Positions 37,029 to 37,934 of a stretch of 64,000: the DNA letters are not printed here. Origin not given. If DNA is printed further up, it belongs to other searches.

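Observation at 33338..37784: ECF importer operon encoding an Apt-like phosphoribosyltransferase and a creatininase/ArfB-family hydrolase: candidate undescribed base-salvage system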

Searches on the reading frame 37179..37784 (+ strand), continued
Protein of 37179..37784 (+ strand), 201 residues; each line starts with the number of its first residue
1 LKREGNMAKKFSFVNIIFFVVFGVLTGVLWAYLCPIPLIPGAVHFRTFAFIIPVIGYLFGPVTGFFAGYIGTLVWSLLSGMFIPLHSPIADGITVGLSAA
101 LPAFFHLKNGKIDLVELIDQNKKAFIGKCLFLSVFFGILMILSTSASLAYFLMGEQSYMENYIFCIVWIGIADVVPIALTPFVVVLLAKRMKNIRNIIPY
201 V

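Call 76: find_encoding_contigs(protein=P0283, flank=10000, max_places=1)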
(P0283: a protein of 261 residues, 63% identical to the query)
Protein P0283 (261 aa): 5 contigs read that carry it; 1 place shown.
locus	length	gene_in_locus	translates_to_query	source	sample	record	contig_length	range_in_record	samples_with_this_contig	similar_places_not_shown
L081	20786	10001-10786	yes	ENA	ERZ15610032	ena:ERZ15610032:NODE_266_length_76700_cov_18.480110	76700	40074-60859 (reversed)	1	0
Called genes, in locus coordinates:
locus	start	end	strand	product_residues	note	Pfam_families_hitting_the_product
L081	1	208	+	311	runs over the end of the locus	PF07949:YbbR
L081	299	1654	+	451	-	PF02878:PGM_PMM_I, PF02879:PGM_PMM_II, PF02880:PGM_PMM_III, PF00408:PGM_PMM_IV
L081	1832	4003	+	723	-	PF07715:Plug, PF25183:OMP_b-brl_4 (faint), PF00593:TonB_dep_Rec_b-barrel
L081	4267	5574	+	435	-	PF00909:Ammonium_transp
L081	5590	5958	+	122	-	PF00543:P-II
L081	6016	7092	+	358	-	PF02129:Peptidase_S15, PF00561:Abhydrolase_1, PF12146:Hydrolase_4, PF12697:Abhydrolase_6, PF00326:Peptidase_S9, PF12146:Hydrolase_4 (weak)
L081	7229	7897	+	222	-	PF00753:Lactamase_B, PF13483:Lactamase_B_3, PF12706:Lactamase_B_2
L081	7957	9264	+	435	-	PF08022:FAD_binding_8, PF00175:NAD_binding_1, PF08030:NAD_binding_6 (faint)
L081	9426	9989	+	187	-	PF00156:Pribosyltran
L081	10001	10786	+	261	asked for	PF02633:Creatininase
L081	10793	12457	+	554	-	PF03193:RsgA_GTPase (faint), PF00005:ABC_tran, PF02463:SMC_N (faint), PF13175:AAA_15 (faint), PF13476:AAA_23 (faint), PF13481:AAA_25 (faint), PF00005:ABC_tran, PF13304:AAA_21 (weak), +1 more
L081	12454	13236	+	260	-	PF02361:CbiQ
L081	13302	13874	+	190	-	-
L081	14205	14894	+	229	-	PF02463:SMC_N, PF00005:ABC_tran, PF13304:AAA_21 (faint)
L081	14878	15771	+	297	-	PF18075:FtsX_ECD, PF02687:FtsX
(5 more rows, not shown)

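Call 77: find_encoding_contigs(protein=P0268, flank=10000, max_places=1)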
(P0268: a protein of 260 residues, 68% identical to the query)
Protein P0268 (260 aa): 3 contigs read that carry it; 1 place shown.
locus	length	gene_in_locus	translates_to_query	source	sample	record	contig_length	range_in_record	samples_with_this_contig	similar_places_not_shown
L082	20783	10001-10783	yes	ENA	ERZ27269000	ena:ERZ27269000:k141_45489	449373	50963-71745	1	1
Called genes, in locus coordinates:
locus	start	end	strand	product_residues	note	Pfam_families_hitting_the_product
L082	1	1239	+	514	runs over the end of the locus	PF00005:ABC_tran, PF13555:AAA_29 (faint), PF13304:AAA_21 (faint), PF00005:ABC_tran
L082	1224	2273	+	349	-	PF02653:BPD_transp_2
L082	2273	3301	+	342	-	PF02653:BPD_transp_2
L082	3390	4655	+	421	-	PF13407:Peripla_BP_4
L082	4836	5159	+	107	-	PF05336:rhaM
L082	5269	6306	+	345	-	PF01208:URO-D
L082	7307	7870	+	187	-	PF00156:Pribosyltran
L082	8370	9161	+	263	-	PF08220:HTH_DeoR, PF00455:DeoRC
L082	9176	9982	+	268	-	PF03437:BtpA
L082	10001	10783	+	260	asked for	PF02633:Creatininase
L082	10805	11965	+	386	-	PF02608:Bmp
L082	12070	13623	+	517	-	PF00005:ABC_tran, PF13304:AAA_21 (faint), PF00005:ABC_tran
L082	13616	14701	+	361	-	PF02653:BPD_transp_2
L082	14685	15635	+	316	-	PF02653:BPD_transp_2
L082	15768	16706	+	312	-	PF01156:IU_nuc_hydro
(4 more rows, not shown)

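Call 78: find_encoding_contigs(protein=P0277, flank=10000, max_places=1)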
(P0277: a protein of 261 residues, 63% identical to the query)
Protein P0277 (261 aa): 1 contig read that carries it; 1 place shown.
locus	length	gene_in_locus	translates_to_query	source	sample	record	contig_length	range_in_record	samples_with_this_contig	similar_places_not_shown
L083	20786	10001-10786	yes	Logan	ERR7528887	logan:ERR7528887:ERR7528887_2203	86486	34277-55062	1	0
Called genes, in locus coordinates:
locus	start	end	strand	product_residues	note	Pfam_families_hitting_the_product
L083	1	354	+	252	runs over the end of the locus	PF03437:BtpA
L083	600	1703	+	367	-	PF02608:Bmp, PF13407:Peripla_BP_4 (weak)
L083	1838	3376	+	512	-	PF00005:ABC_tran, PF13304:AAA_21 (faint), PF00005:ABC_tran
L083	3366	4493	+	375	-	PF02653:BPD_transp_2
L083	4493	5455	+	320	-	PF02653:BPD_transp_2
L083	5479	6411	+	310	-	PF01156:IU_nuc_hydro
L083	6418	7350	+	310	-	PF01156:IU_nuc_hydro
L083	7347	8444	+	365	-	PF05343:Peptidase_M42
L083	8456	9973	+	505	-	PF00370:FGGY_N, PF02782:FGGY_C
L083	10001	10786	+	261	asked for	PF02633:Creatininase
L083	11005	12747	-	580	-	PF03063:Prismane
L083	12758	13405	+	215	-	PF00027:cNMP_binding, PF13545:HTH_Crp_2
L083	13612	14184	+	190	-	PF13302:Acetyltransf_3, PF13420:Acetyltransf_4, PF13523:Acetyltransf_8, PF00583:Acetyltransf_1, PF13508:Acetyltransf_7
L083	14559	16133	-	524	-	PF06609:TRI12, PF13347:MFS_2 (faint), PF07690:MFS_1, PF00083:Sugar_tr (weak), PF05977:MFS_3 (faint)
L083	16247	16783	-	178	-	PF03551:PadR, PF13601:HTH_34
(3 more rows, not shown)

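Call 79: find_encoding_contigs(protein=P0290, flank=10000, max_places=1)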
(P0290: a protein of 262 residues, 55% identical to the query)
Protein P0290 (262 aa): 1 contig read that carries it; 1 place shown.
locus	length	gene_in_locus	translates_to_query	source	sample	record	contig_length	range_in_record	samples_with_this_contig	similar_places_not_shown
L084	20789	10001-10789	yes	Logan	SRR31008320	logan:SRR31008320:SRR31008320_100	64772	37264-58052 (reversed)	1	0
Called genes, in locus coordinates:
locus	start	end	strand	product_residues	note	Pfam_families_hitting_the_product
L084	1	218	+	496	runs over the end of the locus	PF00370:FGGY_N, PF02782:FGGY_C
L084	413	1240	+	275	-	PF03437:BtpA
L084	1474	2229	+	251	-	PF02361:CbiQ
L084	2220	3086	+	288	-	PF00005:ABC_tran, PF02463:SMC_N (weak), PF13304:AAA_21 (weak)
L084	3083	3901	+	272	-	PF13175:AAA_15 (weak), PF00005:ABC_tran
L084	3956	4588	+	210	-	PF12822:ECF_trnsprt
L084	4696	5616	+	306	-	PF01156:IU_nuc_hydro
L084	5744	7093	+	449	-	PF01979:Amidohydro_1, PF07969:Amidohydro_3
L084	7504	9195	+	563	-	PF03193:RsgA_GTPase (faint), PF13476:AAA_23 (faint), PF13555:AAA_29 (faint), PF20720:nSTAND3 (faint), PF00005:ABC_tran, PF02463:SMC_N, PF00005:ABC_tran, PF13175:AAA_15 (weak), +4 more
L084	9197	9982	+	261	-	PF02361:CbiQ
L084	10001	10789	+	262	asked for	PF02633:Creatininase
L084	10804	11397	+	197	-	-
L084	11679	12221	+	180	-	PF00156:Pribosyltran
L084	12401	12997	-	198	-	PF13302:Acetyltransf_3, PF13420:Acetyltransf_4 (weak), PF00583:Acetyltransf_1 (weak)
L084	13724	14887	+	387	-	PF07905:PucR, PF17853:GGDEF_2, PF13556:HTH_30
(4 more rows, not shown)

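Call 80: find_encoding_contigs(protein=P0297, flank=10000, max_places=1)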
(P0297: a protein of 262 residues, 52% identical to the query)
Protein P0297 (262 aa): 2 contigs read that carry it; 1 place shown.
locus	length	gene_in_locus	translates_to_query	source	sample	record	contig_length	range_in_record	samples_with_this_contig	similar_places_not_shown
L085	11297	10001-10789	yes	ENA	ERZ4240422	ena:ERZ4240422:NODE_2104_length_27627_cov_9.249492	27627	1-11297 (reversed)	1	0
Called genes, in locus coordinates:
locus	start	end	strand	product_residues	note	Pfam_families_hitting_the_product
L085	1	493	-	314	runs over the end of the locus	PF00294:PfkB, PF08543:Phos_pyr_kin (weak)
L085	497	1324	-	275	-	PF03437:BtpA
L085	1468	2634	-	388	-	PF07690:MFS_1, PF12832:MFS_1_like, PF07690:MFS_1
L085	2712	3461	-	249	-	PF07090:GATase1_like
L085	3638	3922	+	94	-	PF02686:GatC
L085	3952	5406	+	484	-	PF01425:Amidase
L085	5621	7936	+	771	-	PF03477:ATP-cone, PF13597:NRDD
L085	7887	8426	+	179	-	PF13353:Fer4_12, PF04055:Radical_SAM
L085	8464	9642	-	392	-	PF07690:MFS_1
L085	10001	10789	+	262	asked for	PF02633:Creatininase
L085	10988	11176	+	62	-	-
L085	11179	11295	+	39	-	?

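Call 90: find_encoding_contigs(protein=P0269, flank=10000, max_places=1)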
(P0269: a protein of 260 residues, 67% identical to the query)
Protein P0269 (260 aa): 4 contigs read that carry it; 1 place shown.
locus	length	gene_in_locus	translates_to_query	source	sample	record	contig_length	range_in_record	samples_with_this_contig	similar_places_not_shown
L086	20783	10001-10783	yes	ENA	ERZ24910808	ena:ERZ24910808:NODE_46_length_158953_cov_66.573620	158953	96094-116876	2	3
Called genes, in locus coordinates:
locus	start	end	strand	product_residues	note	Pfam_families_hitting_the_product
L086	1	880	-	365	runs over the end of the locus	PF04389:Peptidase_M28 (faint), PF05343:Peptidase_M42, PF01546:Peptidase_M20 (weak)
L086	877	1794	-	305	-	PF01156:IU_nuc_hydro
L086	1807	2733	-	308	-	PF01156:IU_nuc_hydro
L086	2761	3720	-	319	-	PF02653:BPD_transp_2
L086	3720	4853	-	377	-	PF02653:BPD_transp_2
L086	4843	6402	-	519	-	PF00005:ABC_tran, PF13304:AAA_21 (faint), PF00005:ABC_tran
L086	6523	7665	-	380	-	PF02608:Bmp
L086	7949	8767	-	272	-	PF03437:BtpA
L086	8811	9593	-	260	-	PF08220:HTH_DeoR, PF08279:HTH_11 (faint), PF00455:DeoRC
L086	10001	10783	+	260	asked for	PF02633:Creatininase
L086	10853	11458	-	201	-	PF09347:DUF1989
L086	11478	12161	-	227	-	PF04199:Cyclase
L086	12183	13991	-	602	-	PF01979:Amidohydro_1, PF07969:Amidohydro_3 (weak), PF13382:Adenine_deam_C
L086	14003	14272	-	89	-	PF03319:EutN_CcmL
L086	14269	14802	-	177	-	-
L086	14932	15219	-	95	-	PF00936:BMC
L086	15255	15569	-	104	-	PF00936:BMC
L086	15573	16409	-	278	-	-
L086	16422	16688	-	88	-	PF00936:BMC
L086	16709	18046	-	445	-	PF20695:UbiD_N, PF01977:UbiD, PF20696:UbiD_C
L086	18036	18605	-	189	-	PF02441:Flavoprotein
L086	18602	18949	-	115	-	-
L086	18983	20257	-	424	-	PF01979:Amidohydro_1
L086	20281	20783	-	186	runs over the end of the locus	PF00857:Isochorismatase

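Call 91: find_encoding_contigs(protein=P0253, flank=10000, max_places=1)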
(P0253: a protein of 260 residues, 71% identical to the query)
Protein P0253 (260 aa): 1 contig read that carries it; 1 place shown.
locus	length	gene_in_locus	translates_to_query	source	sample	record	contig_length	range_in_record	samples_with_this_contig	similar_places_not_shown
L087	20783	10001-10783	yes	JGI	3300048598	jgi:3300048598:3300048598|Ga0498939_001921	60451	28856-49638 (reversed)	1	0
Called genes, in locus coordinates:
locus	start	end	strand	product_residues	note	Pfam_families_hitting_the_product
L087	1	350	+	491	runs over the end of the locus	PF01565:FAD_binding_4, PF02913:FAD-oxidase_C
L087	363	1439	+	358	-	PF13183:Fer4_8, PF13534:Fer4_17 (weak), PF02754:CCG (faint)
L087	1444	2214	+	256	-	PF01012:ETF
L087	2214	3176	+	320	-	PF01012:ETF, PF00766:ETF_alpha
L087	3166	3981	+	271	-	PF04962:KduI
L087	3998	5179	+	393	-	PF00890:FAD_binding_2 (weak), PF01134:GIDA (faint), PF01266:DAO (weak), PF12831:FAD_oxidored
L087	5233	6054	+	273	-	PF01263:Aldose_epim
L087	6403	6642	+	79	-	-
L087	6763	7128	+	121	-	PF07875:Coat_F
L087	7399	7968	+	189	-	PF00156:Pribosyltran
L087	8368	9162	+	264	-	PF08220:HTH_DeoR, PF08279:HTH_11 (weak), PF00455:DeoRC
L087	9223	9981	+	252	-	PF03437:BtpA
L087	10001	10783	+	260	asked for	PF02633:Creatininase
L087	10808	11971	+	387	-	PF02608:Bmp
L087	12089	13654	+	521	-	PF00005:ABC_tran, PF13304:AAA_21 (faint), PF00005:ABC_tran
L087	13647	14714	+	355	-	PF02653:BPD_transp_2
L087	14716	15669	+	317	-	PF02653:BPD_transp_2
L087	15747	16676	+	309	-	PF01156:IU_nuc_hydro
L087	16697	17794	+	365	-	PF04389:Peptidase_M28 (faint), PF05343:Peptidase_M42, PF01546:Peptidase_M20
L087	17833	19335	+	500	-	PF00370:FGGY_N, PF02782:FGGY_C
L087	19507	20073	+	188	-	PF00857:Isochorismatase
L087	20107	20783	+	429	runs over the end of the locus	PF01979:Amidohydro_1, PF07969:Amidohydro_3 (weak)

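Call 92: find_encoding_contigs(protein=P0246, flank=10000, max_places=1)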
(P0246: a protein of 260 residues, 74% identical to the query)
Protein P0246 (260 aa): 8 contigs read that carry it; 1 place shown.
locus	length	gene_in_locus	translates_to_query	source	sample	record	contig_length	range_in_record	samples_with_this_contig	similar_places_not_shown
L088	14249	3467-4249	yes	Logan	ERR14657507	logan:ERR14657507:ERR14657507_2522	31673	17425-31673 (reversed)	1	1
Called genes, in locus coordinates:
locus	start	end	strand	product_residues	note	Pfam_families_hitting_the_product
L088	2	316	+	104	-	?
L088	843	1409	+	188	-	PF00156:Pribosyltran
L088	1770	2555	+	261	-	PF08220:HTH_DeoR, PF00455:DeoRC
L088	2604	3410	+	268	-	PF03437:BtpA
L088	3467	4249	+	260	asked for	PF02633:Creatininase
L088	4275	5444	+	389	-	PF02608:Bmp, PF13407:Peripla_BP_4 (weak)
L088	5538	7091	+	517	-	PF00005:ABC_tran, PF13304:AAA_21 (faint), PF00005:ABC_tran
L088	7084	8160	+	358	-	PF02653:BPD_transp_2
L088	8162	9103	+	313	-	PF02653:BPD_transp_2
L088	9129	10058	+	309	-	PF01156:IU_nuc_hydro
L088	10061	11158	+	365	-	PF05343:Peptidase_M42, PF01546:Peptidase_M20 (weak)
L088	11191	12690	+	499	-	PF00370:FGGY_N, PF02782:FGGY_C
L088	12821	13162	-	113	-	PF12844:HTH_19, PF13560:HTH_31, PF01381:HTH_3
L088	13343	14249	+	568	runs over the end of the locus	PF02310:B12-binding, PF04055:Radical_SAM, PF13311:DUF4080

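Call 94: search_protein_families(library=ncbifam, proteins=[L086:18983-20257:-, L086:12183-13991:-, L086:7949-8767:-, L086:1-880:-, L087:17833-19335:+, L087:7399-7968:+, L086:877-1794:-, L086:6523-7665:-], max_evalue=1e-10)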
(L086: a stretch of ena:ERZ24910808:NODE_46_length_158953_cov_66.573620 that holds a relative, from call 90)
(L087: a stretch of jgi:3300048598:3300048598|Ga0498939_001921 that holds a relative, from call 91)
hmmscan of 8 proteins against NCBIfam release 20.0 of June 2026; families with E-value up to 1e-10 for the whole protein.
L086:18983-20257:- (424 aa): 16 families
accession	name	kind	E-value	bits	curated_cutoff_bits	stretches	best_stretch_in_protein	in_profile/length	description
TIGR02967.1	guan_deamin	equivalog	1.2e-87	294.6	375.4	1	22-416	6-401/401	guanine deaminase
NF006679.0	PRK09228.1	subfamily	2.3e-73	247.4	351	1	25-418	33-428/433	guanine deaminase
NF005557.0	PRK07228.1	equivalog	3.7e-44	151.1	522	1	25-416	24-409/445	5'-deoxyadenosine deaminase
NF006252.0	PRK08393.1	equivalog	2.3e-34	119.1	617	1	25-381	23-363/424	N-ethylammeline chlorohydrolase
NF004701.0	PRK06038.1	equivalog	2.4e-32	112.2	609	1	23-390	23-374/432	N-ethylammeline chlorohydrolase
NF012037.0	PRK15493.1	equivalog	7.6e-29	100.8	779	1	25-412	25-401/435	bifunctional S-methyl-5'-thioadenosine deaminase/S-adenosylhomocysteine deaminase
NF006549.0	PRK09045.1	equivalog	2.2e-27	95.8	540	1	12-417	19-412/444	TRZ/ATZ family hydrolase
NF005211.0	PRK06687.1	equivalog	2.5e-22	79.3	703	1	29-390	27-381/419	TRZ/ATZ family protein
NF006055.0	PRK08203.1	equivalog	4.5e-21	74.9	532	1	24-381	28-391/455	8-oxoguanine deaminase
NF005540.0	PRK07203.1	equivalog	1.6e-16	60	444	1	26-389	24-386/444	putative aminohydrolase SsnA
NF004995.0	PRK06380.1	subfamily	8.1e-16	58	567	1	49-407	44-386/418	metal-dependent hydrolase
NF004801.0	PRK06151.1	subfamily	8.9e-15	54.5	416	1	25-417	26-435/491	chlorohydrolase family protein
TIGR03314.1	Se_ssnA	subfamily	8.9e-14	51.2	455.5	1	198-384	200-380/441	putative selenium metabolism protein SsnA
NF009059.0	PRK12393.1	equivalog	1.4e-13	50.4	543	0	202-419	221-430/460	amidohydrolase family protein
NF006269.1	PRK08418.1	equivalog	1e-12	47.5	320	0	250-339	249-338/408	aminofutalosine deaminase family hydrolase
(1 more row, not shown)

L086:12183-13991:- (602 aa): 7 families
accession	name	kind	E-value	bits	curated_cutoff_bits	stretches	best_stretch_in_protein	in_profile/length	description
TIGR01178.1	ade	equivalog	1.2e-135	453.1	472.5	1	26-597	1-550/552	adenine deaminase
NF007457.0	PRK10027.1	equivalog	1.3e-102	343.9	768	1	14-598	19-583/588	adenine deaminase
NF006689.0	PRK09237.1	equivalog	5.7e-17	61.3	371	0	26-112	4-90/383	amidohydrolase/deacetylase family metallohydrolase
NF051886.1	XaaProDiPepCaul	equivalog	7.3e-13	48.3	500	0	309-356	327-376/398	Xaa-Pro dipeptidase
NF006056.0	PRK08204.1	subfamily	2e-12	46.6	391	0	27-94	5-72/449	hypothetical protein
NF009060.0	PRK12394.1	equivalog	5.6e-12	45.1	442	0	25-111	3-88/381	metallo-dependent hydrolase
NF006055.0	PRK08203.1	equivalog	2.5e-11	42.8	532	0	317-353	353-389/455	8-oxoguanine deaminase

L086:7949-8767:- (272 aa): 2 families
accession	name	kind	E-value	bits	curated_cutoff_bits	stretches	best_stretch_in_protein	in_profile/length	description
TIGR00259.1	thylakoid_BtpA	subfamily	6.2e-88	294.6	153.4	1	11-266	1-255/257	BtpA/SgcQ family protein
NF045918.1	PhsystIBiosynBtpA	equivalog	2.4e-42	145.1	400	1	6-264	3-261/261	photosystem I biogenesis protein BtpA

L086:1-880:- (293 aa): 5 families
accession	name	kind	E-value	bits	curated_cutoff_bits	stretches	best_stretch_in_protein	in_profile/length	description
NF040822.1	lys_aminopep_Arch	equivalog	8.6e-38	130.3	700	1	17-260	14-251/345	lysyl aminopeptidase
NF007421.0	PRK09961.1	equivalog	1.1e-34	119.8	412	1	23-262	19-246/345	aminopeptidase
NF007367.0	PRK09864.1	equivalog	7.3e-34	117.1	569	1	18-265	14-257/356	aminopeptidase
TIGR03107.1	glu_aminopep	equivalog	2.5e-24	85.8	469.7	1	9-259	3-252/350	glutamyl aminopeptidase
TIGR03106.1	trio_M42_hydro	equivalog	4.6e-11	42.2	397.75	1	6-222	5-224/343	osmoprotectant NAGGN system M42 family peptidase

L087:17833-19335:+ (500 aa): 10 families
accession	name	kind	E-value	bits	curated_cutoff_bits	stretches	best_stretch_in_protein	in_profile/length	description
TIGR01312.1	XylB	equivalog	2.7e-82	276.8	380.25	1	8-484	2-480/481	xylulokinase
NF003154.0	PRK04123.1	equivalog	1.8e-75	254.8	428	1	3-486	3-536/554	ribulokinase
TIGR01234.1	L-ribulokinase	equivalog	2.3e-65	221.4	583.25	1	42-484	51-527/536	ribulokinase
TIGR01315.1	5C_CHO_kinase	subfamily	2.3e-55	188.3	408.7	1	7-481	3-534/541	FGGY family pentulose kinase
TIGR01314.1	gntK_FGGY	equivalog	3.5e-50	171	648.55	1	6-488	2-494/505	gluconokinase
NF008187.0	PRK10939.1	equivalog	2.5e-48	165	528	1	4-488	4-504/521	autoinducer-2 kinase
TIGR01311.1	glycerol_kin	equivalog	8.5e-42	143.1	590.35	2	318-475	325-482/496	glycerol kinase GlpK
NF000756.0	PRK00047.1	subfamily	5.1e-38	130.6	498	2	297-492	310-499/502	glycerol kinase GlpK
NF011601.0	PRK15027.1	equivalog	1.5e-37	129.1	912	1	7-491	3-483/484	xylulokinase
TIGR02628.1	fuculo_kin_coli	equivalog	2.3e-34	119.1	470.9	1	129-465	135-464/465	L-fuculokinase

L087:7399-7968:+ (189 aa): 6 families
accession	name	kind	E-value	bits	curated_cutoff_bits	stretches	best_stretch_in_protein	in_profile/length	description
NF005592.0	PRK07322.1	subfamily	4.5e-67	224.9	143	1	1-178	1-178/180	adenine phosphoribosyltransferase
NF006328.0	PRK08558.1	equivalog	3.1e-16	59.7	184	1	21-162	79-218/238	adenine phosphoribosyltransferase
NF004689.0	PRK06031.1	equivalog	1.1e-14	54.3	175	1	24-147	54-181/233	phosphoribosyltransferase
NF040646.1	HPT_Archaea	equivalog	3.3e-11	43.1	200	1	34-164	35-158/184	hypoxanthine/guanine phosphoribosyltransferase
NF006671.0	PRK09219.1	equivalog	3.6e-11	42.9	177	1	36-150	33-147/192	xanthine phosphoribosyltransferase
NF009211.0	PRK12560.1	equivalog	6.5e-11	42.3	188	1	41-166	40-160/187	adenine phosphoribosyltransferase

L086:877-1794:- (305 aa): 4 families
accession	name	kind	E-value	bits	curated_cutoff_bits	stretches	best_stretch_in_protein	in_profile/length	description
NF008036.0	PRK10768.1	equivalog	3.3e-82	276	382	1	1-303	1-302/304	ribonucleoside hydrolase RihC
NF007761.0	PRK10443.1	equivalog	3.9e-79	265.9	433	1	1-305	1-311/311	pyrimidine-specific ribonucleoside hydrolase RihA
NF007417.0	PRK09955.1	equivalog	2.2e-58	197.6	459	1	5-304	6-309/313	ribosylpyrimidine nucleosidase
NF052221.1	UridNuclsHydUriH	equivalog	2e-56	191.4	450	1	5-302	2-307/310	uridine-preferring nucleoside hydrolase UriH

L086:6523-7665:- (380 aa): 1 family
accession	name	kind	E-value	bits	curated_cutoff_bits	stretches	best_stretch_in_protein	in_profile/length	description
NF047927.1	ABC_BMP_B6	equivalog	2e-19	70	400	1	75-374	23-311/314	putative B6 ABC transporter substrate-binding protein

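Call 96: search_protein_representatives(alignment_id=A1)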
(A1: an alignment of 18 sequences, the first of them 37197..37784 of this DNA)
Query: 18 sequences, 190 profile positions. Proteins with E-value up to 0.001 (for the whole library): 42; up to 1e-10: 36; up to 1e-30: 9. The best 42 are listed.
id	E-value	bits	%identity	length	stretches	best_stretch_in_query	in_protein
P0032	7.1e-105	365.5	-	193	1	2-190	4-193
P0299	6.6e-64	231.9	-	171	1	62-190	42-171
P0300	3.0e-62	226.4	-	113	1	2-113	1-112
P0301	1.3e-58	214.6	-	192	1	2-111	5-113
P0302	1.6e-51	191.4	-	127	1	3-120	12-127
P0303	1.1e-41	159.4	-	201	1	9-181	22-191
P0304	4.9e-40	154.0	-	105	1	2-77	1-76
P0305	3.5e-32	128.4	-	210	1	10-189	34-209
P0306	1.3e-31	126.5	-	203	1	5-136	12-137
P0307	1.5e-30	123.1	-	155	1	7-99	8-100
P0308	6.2e-29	117.8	-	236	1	11-173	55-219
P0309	3.0e-28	115.6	-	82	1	2-61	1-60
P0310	3.1e-28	115.5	-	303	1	16-171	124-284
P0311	3.7e-28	115.3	-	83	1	125-190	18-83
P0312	2.1e-27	112.8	-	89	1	3-61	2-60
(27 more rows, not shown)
